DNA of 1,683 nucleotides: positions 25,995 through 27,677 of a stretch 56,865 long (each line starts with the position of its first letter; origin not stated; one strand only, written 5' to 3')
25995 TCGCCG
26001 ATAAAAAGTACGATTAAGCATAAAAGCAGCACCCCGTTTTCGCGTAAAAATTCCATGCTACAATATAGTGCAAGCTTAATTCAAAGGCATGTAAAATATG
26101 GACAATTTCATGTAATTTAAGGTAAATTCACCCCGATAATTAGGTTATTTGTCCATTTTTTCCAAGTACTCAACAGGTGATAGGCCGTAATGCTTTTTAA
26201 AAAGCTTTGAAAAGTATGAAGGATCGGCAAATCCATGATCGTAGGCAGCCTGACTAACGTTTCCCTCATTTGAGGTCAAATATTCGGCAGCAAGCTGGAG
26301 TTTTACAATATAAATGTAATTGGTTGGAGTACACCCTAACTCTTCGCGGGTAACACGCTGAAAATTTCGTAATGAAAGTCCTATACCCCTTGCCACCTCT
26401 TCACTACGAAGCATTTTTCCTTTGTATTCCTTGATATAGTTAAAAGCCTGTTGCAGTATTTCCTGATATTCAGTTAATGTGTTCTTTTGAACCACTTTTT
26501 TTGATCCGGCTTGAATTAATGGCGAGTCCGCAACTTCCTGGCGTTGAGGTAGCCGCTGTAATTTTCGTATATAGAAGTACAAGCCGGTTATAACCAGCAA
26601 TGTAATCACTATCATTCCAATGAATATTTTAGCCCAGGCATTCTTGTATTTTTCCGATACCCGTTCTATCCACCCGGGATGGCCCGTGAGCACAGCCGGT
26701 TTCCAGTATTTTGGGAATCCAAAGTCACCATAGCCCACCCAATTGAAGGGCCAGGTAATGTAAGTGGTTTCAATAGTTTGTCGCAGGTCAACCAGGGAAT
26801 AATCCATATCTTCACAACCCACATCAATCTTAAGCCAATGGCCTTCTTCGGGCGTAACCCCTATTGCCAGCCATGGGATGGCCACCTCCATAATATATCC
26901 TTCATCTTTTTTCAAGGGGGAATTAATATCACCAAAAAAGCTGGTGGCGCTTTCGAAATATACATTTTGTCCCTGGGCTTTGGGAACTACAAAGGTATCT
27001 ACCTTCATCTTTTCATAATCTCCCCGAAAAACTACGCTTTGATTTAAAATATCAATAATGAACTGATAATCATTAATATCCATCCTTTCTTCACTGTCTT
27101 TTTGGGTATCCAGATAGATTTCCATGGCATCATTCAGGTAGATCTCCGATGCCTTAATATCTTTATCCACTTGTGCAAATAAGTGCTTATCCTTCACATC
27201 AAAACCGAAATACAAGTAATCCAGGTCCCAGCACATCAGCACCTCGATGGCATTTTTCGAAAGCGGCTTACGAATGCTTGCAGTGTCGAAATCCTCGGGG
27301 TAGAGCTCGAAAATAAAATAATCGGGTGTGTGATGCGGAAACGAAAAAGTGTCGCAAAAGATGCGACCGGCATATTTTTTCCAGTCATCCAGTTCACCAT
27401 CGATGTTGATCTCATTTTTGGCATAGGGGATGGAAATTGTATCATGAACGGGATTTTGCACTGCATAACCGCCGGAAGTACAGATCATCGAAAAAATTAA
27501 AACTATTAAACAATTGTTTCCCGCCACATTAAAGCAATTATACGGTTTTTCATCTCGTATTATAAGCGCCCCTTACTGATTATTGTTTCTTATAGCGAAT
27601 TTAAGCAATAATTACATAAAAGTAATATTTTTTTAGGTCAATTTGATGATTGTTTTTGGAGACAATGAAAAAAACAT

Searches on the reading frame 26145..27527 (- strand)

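Call 3: search_protein_families(library=pfam, proteins=[window:26145-27527:-], max_evalue=0.01)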
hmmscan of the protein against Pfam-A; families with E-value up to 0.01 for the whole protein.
window:26145-27527:- (460 aa): 3 families
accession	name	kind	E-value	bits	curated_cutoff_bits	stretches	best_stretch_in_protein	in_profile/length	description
PF12833.13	HTH_18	-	7.3e-20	71.5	33.6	1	379-456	2-79/80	Helix-turn-helix domain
PF00165.29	HTH_AraC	-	5.4e-14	52.4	26.6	2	424-455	11-41/42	Bacterial regulatory helix-turn-helix proteins, AraC family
PF06452.16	CBM9_1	-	1.3e-12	48.5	23.4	1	98-243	37-153/185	Carbohydrate family 9 binding domain-like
